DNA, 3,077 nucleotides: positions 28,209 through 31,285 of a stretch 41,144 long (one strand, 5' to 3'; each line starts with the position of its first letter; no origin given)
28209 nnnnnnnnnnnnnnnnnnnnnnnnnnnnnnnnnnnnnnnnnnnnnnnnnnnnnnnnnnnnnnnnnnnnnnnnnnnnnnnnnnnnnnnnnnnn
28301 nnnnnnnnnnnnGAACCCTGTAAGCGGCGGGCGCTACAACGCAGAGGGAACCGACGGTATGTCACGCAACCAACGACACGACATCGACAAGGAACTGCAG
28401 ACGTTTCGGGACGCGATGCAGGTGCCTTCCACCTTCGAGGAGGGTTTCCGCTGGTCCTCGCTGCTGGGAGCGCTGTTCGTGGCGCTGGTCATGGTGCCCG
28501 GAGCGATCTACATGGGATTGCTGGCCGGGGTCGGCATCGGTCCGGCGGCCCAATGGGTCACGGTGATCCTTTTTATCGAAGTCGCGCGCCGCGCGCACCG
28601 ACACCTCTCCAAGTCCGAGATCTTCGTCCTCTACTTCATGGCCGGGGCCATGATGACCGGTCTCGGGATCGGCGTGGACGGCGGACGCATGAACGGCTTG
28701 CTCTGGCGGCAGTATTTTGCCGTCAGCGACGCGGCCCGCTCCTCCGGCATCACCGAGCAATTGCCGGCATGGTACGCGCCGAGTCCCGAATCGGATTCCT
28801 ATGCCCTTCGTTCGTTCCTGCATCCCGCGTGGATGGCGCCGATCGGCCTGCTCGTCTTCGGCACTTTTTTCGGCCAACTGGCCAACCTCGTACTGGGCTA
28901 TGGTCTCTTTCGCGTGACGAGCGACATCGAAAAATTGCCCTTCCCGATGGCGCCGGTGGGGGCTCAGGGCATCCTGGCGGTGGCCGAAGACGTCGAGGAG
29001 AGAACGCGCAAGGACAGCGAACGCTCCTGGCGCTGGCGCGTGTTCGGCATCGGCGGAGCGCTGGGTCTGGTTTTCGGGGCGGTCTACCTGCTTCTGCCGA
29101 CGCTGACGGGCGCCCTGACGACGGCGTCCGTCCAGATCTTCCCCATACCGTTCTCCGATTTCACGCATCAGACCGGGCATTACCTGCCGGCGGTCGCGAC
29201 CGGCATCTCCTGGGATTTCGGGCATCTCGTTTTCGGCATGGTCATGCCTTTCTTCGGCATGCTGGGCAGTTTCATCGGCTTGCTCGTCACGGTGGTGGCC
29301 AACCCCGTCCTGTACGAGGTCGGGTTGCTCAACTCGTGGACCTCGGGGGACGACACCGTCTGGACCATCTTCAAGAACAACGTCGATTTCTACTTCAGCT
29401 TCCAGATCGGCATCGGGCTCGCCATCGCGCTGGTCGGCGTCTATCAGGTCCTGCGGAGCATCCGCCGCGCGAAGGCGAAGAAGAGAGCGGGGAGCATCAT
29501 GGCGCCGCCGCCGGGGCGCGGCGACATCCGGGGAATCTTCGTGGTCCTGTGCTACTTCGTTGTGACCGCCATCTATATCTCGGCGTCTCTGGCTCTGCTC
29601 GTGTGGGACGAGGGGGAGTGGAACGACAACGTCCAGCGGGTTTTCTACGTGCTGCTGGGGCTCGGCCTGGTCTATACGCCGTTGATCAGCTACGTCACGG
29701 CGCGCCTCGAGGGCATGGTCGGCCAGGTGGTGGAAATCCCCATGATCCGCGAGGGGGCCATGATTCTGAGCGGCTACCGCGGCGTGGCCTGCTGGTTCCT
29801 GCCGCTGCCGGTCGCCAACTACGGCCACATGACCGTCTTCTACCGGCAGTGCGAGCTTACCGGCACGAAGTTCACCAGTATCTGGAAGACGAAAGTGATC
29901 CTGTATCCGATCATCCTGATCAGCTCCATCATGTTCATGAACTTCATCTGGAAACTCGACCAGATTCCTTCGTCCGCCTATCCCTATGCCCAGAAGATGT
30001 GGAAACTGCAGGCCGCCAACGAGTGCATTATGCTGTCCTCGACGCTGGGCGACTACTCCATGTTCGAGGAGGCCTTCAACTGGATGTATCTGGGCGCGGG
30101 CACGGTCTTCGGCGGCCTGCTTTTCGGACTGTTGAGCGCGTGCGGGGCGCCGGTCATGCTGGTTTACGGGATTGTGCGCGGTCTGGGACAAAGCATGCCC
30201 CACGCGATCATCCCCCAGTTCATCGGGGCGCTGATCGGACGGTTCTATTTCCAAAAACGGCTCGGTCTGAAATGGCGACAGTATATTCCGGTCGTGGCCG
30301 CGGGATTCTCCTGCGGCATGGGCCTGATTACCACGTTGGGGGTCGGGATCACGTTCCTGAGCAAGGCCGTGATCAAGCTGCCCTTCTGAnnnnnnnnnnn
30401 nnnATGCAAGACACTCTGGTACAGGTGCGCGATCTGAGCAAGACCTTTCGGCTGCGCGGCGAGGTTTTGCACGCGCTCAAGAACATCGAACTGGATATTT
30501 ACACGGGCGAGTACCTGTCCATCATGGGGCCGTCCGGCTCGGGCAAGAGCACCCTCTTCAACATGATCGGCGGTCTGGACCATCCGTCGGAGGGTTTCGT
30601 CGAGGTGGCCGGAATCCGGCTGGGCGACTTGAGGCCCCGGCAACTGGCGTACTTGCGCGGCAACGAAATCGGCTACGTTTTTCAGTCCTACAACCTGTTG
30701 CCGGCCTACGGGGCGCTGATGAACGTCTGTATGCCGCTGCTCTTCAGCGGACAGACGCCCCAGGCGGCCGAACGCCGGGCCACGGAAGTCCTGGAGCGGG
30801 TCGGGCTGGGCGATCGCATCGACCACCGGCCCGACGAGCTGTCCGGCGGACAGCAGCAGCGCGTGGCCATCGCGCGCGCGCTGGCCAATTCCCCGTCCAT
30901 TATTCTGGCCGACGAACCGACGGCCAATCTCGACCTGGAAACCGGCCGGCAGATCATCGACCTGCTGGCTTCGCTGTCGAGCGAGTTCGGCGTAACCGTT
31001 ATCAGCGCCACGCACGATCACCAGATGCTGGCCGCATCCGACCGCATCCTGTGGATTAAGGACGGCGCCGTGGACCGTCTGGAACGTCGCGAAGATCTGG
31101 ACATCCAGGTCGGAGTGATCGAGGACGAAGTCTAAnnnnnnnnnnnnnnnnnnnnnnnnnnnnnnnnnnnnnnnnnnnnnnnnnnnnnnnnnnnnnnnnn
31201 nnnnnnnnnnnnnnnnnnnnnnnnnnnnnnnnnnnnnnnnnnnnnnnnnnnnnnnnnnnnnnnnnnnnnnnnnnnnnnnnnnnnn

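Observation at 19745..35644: Compact 9-10-gene envelope locus with no characterised counterpart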

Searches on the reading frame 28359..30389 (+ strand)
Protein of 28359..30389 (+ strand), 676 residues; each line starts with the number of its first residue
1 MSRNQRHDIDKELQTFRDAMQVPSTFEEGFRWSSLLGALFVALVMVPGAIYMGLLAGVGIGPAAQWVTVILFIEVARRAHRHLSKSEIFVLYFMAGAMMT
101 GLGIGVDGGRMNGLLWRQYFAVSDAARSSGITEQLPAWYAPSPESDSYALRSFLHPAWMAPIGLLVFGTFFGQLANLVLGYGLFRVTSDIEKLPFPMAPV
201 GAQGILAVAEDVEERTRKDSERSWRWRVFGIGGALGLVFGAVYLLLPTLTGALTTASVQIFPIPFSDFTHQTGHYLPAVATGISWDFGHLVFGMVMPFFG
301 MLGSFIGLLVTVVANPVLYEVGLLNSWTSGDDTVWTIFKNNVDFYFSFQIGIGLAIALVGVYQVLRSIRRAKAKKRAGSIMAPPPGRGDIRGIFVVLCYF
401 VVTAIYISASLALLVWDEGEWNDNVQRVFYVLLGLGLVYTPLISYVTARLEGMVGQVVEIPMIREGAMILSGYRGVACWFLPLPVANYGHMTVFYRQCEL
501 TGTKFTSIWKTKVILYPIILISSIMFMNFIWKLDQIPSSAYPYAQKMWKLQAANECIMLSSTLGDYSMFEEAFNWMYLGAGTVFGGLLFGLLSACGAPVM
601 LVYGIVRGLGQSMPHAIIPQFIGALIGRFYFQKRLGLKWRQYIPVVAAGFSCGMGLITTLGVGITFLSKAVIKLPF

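Call 5: search_protein_families(library=pfam, proteins=[window:28359-30389:+], max_evalue=0.01)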
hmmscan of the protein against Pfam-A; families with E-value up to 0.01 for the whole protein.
window:28359-30389:+ (676 aa): 2 families
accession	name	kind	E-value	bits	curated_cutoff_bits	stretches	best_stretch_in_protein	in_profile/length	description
PF11139.14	SfLAP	-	2.3e-06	27.6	35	1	347-448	70-173/213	Sap, sulfolipid-1-addressing protein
PF03169.20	OPT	-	7.7e-06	25.3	25.8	1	520-658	477-616/623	OPT oligopeptide transporter protein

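Call 11: search_protein_families(library=ncbifam, proteins=[window:28359-30389:+], max_evalue=0.01)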
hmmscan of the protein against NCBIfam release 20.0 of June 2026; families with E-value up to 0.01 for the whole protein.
window:28359-30389:+ (676 aa): 0 families

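Call 17: search_solved_structures(query=window:28359-30389:+, max_evalue=1)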
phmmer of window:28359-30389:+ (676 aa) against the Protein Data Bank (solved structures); distinct sequences matched with E-value up to 1: 0.

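Call 26: find_homologous_proteins(query=window:28359-30389:+, max_evalue=0.001)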
Query window:28359-30389:+ (676 aa): 3500 proteins with E <= 0.001 among 8000 candidates; the best 120 are listed.
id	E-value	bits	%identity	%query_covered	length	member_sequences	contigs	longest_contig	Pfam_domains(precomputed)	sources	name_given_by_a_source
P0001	0.0e+0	1530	100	100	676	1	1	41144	PF11139.15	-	-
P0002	0.0e+0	1526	100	100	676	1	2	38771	PF11139.15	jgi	-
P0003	0.0e+0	1525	100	100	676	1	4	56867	PF11139.15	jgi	jgi:hypothetical protein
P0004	0.0e+0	1525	100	100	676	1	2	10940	PF11139.15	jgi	jgi:hypothetical protein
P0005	0.0e+0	1373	88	99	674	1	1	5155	PF03169.21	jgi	-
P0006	0.0e+0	1358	86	100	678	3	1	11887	PF11139.15,PF03169.21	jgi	-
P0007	0.0e+0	1329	87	100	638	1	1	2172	-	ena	-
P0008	0.0e+0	1308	100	86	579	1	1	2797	PF11139.15,PF03169.21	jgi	jgi:hypothetical protein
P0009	0.0e+0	1277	99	84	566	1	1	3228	PF11139.15,PF03169.21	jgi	jgi:hypothetical protein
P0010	0.0e+0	1203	77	99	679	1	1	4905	PF03169.21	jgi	jgi:hypothetical protein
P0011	0.0e+0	1199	77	99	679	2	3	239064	PF03169.21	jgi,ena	-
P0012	0.0e+0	1184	77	99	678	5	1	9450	PF03169.21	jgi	-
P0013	0.0e+0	1163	74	99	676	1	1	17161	PF11139.15,PF03169.21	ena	-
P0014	0.0e+0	1132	73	99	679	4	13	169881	PF03169.21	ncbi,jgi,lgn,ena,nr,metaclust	ncbi:MAG: peptide transporter [Lentisphaerae bacterium]|jgi:hypothetical protein|nr:peptide transpor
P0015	0.0e+0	1110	72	99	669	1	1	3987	PF03169.21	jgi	-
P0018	0.0e+0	1087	71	99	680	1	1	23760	PF03169.21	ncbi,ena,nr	ncbi:MAG: OPT/YSL family transporter [Lentisphaeria bacterium]|nr:OPT/YSL family transporter [Lentis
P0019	0.0e+0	1085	71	99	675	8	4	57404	PF03169.21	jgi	-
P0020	0.0e+0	1081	69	99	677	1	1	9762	PF03169.21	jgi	jgi:hypothetical protein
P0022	0.0e+0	1077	71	99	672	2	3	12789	PF03169.21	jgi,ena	-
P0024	0.0e+0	1071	70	99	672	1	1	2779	PF03169.21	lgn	-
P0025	0.0e+0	1070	70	99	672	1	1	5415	PF03169.21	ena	-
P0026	0.0e+0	1070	70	99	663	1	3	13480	PF03169.21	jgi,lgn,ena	-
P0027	0.0e+0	1069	70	99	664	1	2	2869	PF03169.21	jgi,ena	-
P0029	0.0e+0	1068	70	99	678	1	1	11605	PF03169.21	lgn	-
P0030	0.0e+0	1068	69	99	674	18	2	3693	PF03169.21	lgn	-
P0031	0.0e+0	1067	70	99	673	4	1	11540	PF03169.21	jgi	-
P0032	0.0e+0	1065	69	99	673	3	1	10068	PF03169.21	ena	-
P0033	0.0e+0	1065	69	100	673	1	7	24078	PF03169.21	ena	-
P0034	0.0e+0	1064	70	99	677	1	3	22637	PF03169.21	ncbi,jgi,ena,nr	ncbi:MAG: peptide transporter [Verrucomicrobia bacterium]|jgi:hypothetical protein|nr:peptide transp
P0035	0.0e+0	1063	69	99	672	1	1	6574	PF03169.21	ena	-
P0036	0.0e+0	1062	69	99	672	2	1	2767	PF03169.21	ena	-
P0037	0.0e+0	1061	71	99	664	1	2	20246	PF03169.21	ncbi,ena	-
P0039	0.0e+0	1061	70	99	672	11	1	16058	PF03169.21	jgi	-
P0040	0.0e+0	1060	69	99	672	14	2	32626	PF03169.21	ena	-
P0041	0.0e+0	1057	69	99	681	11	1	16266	PF03169.21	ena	-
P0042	0.0e+0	1056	69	99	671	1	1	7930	PF03169.21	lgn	-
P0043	0.0e+0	1052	68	99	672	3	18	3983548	PF03169.21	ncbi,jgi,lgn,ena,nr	ncbi:MAG: peptide transporter [Lentisphaerae bacterium]|jgi:hypothetical protein|nr:peptide transpor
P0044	0.0e+0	1052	69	99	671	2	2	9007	PF03169.21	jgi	-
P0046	0.0e+0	1050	68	99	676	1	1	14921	PF03169.21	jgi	jgi:hypothetical protein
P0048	0.0e+0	1049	68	99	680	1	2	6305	PF03169.21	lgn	-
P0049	0.0e+0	1049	68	99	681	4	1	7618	PF03169.21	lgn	-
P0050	0.0e+0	1048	68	99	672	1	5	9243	PF03169.21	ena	-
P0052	0.0e+0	1047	67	100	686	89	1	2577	PF03169.21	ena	-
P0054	0.0e+0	1046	68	99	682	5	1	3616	PF03169.21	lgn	-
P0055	0.0e+0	1044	68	99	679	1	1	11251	PF03169.21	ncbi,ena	-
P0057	0.0e+0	1043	68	99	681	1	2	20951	PF03169.21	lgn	-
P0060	0.0e+0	1041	68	99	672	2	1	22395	PF03169.21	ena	-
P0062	0.0e+0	1039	67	99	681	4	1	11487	PF03169.21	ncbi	-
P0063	0.0e+0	1039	71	99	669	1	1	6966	PF03169.21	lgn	-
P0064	0.0e+0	1039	67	99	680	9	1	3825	PF03169.21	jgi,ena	jgi:hypothetical protein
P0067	0.0e+0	1037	67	99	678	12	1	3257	PF03169.21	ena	-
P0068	0.0e+0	1037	67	99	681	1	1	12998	PF03169.21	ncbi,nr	ncbi:MAG: peptide transporter [Lentisphaerae bacterium]|nr:peptide transporter [Lentisphaerota bacte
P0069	0.0e+0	1036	67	99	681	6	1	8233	PF03169.21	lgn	-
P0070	0.0e+0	1036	68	99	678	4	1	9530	PF03169.21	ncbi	ncbi:MAG: OPT/YSL family transporter, partial [Planctomycetota bacterium]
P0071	0.0e+0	1033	68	99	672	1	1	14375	PF03169.21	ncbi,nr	ncbi:MAG: peptide transporter [Lentisphaeria bacterium]|nr:peptide transporter [Lentisphaeria bacter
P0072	0.0e+0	1033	67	99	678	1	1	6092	PF03169.21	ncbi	-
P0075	0.0e+0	1030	67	99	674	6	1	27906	PF03169.21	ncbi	-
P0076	0.0e+0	1030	68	99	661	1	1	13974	PF03169.21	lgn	-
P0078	0.0e+0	1029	68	99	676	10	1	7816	PF03169.21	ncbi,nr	ncbi:MAG: hypothetical protein J5833_01510 [Victivallales bacterium]|nr:hypothetical protein [Victiv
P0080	0.0e+0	1027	68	99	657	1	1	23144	PF03169.21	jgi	-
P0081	0.0e+0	1025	68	99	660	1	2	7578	PF03169.21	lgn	-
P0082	0.0e+0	1023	67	99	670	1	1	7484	PF03169.21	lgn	-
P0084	0.0e+0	1021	67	99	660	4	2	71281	PF03169.21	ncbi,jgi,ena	-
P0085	0.0e+0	1021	66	99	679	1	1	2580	PF03169.21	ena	-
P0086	0.0e+0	1020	67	99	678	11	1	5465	PF03169.21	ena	-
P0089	0.0e+0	1018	67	99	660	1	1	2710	PF03169.21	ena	-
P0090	0.0e+0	1017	67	99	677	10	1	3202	PF03169.21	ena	-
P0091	0.0e+0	1016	66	100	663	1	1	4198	PF03169.21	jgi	-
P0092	0.0e+0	1015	67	99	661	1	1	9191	PF03169.21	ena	-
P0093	0.0e+0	1014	68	99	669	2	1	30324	PF03169.21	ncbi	-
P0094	0.0e+0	1013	66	99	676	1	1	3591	PF03169.21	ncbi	-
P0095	0.0e+0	1013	66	99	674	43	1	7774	PF03169.21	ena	-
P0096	0.0e+0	1012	67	99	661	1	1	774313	PF03169.21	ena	-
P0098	0.0e+0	1011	68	100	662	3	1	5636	PF03169.21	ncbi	-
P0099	2.5e-297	1006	66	97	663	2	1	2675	PF03169.21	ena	-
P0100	3.1e-297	1006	65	99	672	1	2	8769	PF03169.21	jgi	jgi:hypothetical protein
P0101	1.1e-296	1004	67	98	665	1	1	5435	PF03169.21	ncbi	-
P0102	1.4e-296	1004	66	100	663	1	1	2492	PF03169.21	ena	-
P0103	1.5e-296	1003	66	98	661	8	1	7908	PF03169.21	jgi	jgi:hypothetical protein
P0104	1.5e-296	1003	66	99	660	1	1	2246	PF03169.21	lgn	-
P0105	1.9e-296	1003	67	99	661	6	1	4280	PF03169.21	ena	-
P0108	6.3e-295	998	66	99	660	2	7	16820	PF03169.21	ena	-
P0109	6.8e-295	998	66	99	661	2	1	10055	PF03169.21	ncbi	-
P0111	9.1e-295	998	67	99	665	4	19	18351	PF03169.21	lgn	-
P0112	1.1e-294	997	65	99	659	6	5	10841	PF03169.21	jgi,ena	-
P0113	1.4e-294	997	66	99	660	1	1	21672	PF03169.21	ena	-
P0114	1.4e-294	997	68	99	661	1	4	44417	PF03169.21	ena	-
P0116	1.7e-294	997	66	99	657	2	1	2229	PF03169.21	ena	-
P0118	3.0e-294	996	66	99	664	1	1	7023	PF03169.21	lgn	-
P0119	4.2e-294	995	68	99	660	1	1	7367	PF03169.21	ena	-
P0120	7.5e-294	994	67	99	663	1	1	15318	PF03169.21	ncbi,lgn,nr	ncbi:MAG: OPT/YSL family transporter [Verrucomicrobia bacterium]|nr:OPT/YSL family transporter [Verr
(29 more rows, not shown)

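Call 71: find_related_loci(query=A4, collection=genome_contigs, flank=10000)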
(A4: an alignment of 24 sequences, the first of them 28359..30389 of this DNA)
Query A4 (676 aa) in genome_contigs; peptide patterns used: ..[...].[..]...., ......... (x = any residue, [..] = any of these).
599 stretches matched a pattern (row limit reached: there are more); 596 encode a relative of the query (tblastn E <= 1e-3); the best 80 are kept; 80 distinct loci.
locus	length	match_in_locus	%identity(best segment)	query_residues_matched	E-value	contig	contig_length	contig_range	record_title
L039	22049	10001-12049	73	1-676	0e+0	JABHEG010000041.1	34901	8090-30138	MAG: Lentisphaerae bacterium isolate SI037_bin151 k141_1112138, whole genome shotgun sequence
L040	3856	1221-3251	70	2-676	0e+0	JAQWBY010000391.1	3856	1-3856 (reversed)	MAG: Lentisphaeria bacterium isolate STF2_230 NODE_95600_length_3856_cov_6.155538_Sandtown_F2, whole genome shotgun sequ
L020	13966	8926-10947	69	4-676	0e+0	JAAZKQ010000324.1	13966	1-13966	MAG: Lentisphaerae bacterium isolate AS22ysBPME_35 101700_AS22, whole genome shotgun sequence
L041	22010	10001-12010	70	7-676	0e+0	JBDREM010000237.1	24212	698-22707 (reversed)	MAG: Planctomycetota bacterium isolate MEGAHIT-group-1.315 k141_6601540, whole genome shotgun sequence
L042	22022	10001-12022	67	3-676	0e+0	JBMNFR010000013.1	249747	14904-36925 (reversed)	MAG: Lentisphaeria bacterium isolate SBF912LR0HQ0165 contig_58948, whole genome shotgun sequence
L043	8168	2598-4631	71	7-676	0e+0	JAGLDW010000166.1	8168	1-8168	MAG: Lentisphaeria bacterium isolate SW_4_46 ROV167.bin.46.fa_166, whole genome shotgun sequence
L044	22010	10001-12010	68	7-676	0e+0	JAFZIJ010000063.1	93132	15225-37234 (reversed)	MAG: Victivallales bacterium isolate RGIG7794 Water_buffalos_Reticulum-1__c235996, whole genome shotgun sequence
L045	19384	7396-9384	71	8-676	0e+0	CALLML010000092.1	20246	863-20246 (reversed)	MAG: uncultured bacterium isolate N1_Bin_METABAT__136_sub_1 genome assembly, contig: c_000001257175, whole genome shotgu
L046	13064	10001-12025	67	7-676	0e+0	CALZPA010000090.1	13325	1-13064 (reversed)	MAG: uncultured Lentisphaeria bacterium isolate SRR5976184_bin.38_metaWRAP_v1.3_MAG genome assembly, contig: ERZ8810619.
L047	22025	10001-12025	67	7-676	0e+0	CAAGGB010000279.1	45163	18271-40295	MAG TPA_asm: Victivallales bacterium, isolate HGM23489, WGS project CAAGGB010000000 data, contig: SRS476193_67_k119_2849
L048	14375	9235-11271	68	5-676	0e+0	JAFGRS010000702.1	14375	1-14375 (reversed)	MAG: Lentisphaeria bacterium isolate Zod_Metabat.847 k87_8230213, whole genome shotgun sequence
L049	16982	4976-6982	70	7-676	0e+0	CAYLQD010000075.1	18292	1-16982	MAG TPA_asm: uncultured Planctomycetota bacterium isolate binchicken_co97_512 genome assembly, contig: NODE_12464_length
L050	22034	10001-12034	68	9-676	0e+0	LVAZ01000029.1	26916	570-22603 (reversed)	MAG: Victivallales bacterium Lenti_02 Lenti_02_contig_2633, whole genome shotgun sequence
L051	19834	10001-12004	68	8-676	0e+0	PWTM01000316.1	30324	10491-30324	MAG: PVC group bacterium isolate CSSed11_184 CS-Sed11-C1164, whole genome shotgun sequence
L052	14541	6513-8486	67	7-676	0e+0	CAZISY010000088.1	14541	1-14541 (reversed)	MAG TPA_asm: uncultured Verrucomicrobiota bacterium isolate SRP192927_co3_639 genome assembly, contig: NODE_9653_length_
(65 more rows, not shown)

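Call 79: search_protein_families(library=padloc, proteins=[window:28359-30389:+], max_evalue=0.001)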
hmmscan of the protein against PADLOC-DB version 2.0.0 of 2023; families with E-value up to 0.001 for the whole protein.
window:28359-30389:+ (676 aa): 0 families

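Call 99: search_dna_similar(query=window:28359-30389:+, collection=plasmids, mode=protein, max_rows=10)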
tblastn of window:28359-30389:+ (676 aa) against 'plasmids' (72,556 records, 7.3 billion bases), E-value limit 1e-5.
No match.

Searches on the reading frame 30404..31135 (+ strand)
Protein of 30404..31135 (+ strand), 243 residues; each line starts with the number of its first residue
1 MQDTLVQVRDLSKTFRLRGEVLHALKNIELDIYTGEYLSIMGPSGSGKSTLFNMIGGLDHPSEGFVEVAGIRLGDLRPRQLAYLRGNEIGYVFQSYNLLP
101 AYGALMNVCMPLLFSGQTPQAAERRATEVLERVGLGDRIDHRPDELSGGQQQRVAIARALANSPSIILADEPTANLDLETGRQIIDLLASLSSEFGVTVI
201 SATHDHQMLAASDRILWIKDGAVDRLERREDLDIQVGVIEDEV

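Call 5: search_protein_families(library=pfam, proteins=[window:30404-31135:+], max_evalue=0.01)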
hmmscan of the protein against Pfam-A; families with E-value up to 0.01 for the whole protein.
window:30404-31135:+ (243 aa): 4 families
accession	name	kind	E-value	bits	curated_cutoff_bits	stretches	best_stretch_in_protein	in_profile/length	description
PF00005.33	ABC_tran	-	2.2e-34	119.4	25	1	25-174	1-137/137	ABC transporter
PF02463.25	SMC_N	-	7.1e-07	29.3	40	1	143-217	134-210/220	RecF/RecN/SMC N terminal domain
PF13304.12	AAA_21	-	2.4e-05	25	27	0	136-205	228-299/304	AAA domain, putative AbiEii toxin, Type IV TA system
PF13555.12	AAA_29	-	0.0025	18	27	1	35-52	22-39/61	P-loop containing region of AAA domain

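Call 11: search_protein_families(library=ncbifam, proteins=[window:30404-31135:+], max_evalue=0.01)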
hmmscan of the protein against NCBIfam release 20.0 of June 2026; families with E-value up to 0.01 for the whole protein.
window:30404-31135:+ (243 aa): 192 families (the best 25 are shown)
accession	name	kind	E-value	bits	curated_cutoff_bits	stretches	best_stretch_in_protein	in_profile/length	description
TIGR02211.1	LolD_lipo_ex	equivalog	1.7e-68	230.5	307.75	1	5-223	1-219/221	lipoprotein-releasing ABC transporter ATP-binding protein LolD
NF007826.0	PRK10535.1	equivalog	5.6e-62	209.9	966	1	4-223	3-221/648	macrolide ABC transporter ATP-binding protein/permease MacB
NF007879.0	PRK10584.1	equivalog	6.3e-60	202.7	336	1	3-223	4-224/228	putative ABC transporter ATP-binding protein YbbA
TIGR02673.1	FtsE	equivalog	3.2e-59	200.2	264.85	1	6-220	2-212/214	cell division ATP-binding protein FtsE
TIGR02982.1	heterocyst_DevA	subfamily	3.3e-59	200.1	295.8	1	6-223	2-219/220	ABC exporter ATP-binding subunit, DevA family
NF008639.0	PRK11629.1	equivalog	7.3e-59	199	360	1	2-223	3-224/234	lipoprotein-releasing ABC transporter ATP-binding protein LolD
NF038007.1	ABC_ATP_DarD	equivalog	3.3e-55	186.9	375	1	8-222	4-217/218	darobactin export ABC transporter ATP-binding protein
TIGR02315.1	ABC_phnC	equivalog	2.1e-51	174.7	266.1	1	6-223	2-224/243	phosphonate ABC transporter ATP-binding protein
TIGR03608.1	L_ocin_972_ABC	subfamily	1.1e-50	172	254.85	1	10-216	3-204/206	putative bacteriocin export ABC transporter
NF040933.2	ABC_arch_GlcV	equivalog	1.5e-48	165.5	450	1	6-231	3-228/357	glucose ABC transporter ATP-binding protein GlcV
TIGR02314.1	ABC_MetN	equivalog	3.2e-47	161.2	499.7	1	6-209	2-204/343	methionine ABC transporter ATP-binding protein MetN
TIGR03265.1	PhnT2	equivalog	5.5e-47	160.7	457.7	1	5-225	4-215/353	putative 2-aminoethylphosphonate ABC transporter ATP-binding protein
NF006987.0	PRK09452.1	equivalog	1.5e-46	158.8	482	1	2-225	14-228/378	spermidine/putrescine ABC transporter ATP-binding protein PotA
NF007027.0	PRK09493.1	equivalog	8e-46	156.3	379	1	6-223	2-214/240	glutamine ABC transporter ATP-binding protein GlnQ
TIGR01186.1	proV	subfamily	1e-44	153.1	326.6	1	23-224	7-209/363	betaine/proline/choline family ABC transporter ATP-binding protein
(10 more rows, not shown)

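Call 79: search_protein_families(library=padloc, proteins=[window:30404-31135:+], max_evalue=0.001)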
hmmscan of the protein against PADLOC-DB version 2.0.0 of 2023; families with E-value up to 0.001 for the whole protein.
window:30404-31135:+ (243 aa): 9 families
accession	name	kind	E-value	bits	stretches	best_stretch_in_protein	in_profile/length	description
PDLC04135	mad3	-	5.7e-34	116.3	2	135-221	253-340/374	mads_3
PDLC04140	mad8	-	7e-12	43.5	1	23-211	15-239/314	mads_8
PDLC02980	AriA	-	1.9e-06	26.1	1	122-205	196-299/304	-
PDLC04164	AriA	-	8.4e-06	23.5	0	145-220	171-249/253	-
PDLC02335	AbiLi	-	1.1e-05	22.7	0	147-210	177-242/326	AbiLi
PDLC02914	ATPase-Toprim_I-B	-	1.5e-05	22.4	0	142-213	181-252/443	-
PDLC04213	HEC-02A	-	3.2e-05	21.7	1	162-209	230-276/337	-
PDLC03865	LmuB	-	0.00031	17.1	0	157-206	920-975/1007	-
PDLC00285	PtuA1|PtuA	-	0.00042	17.7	1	146-210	263-331/432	AAA ATPase domain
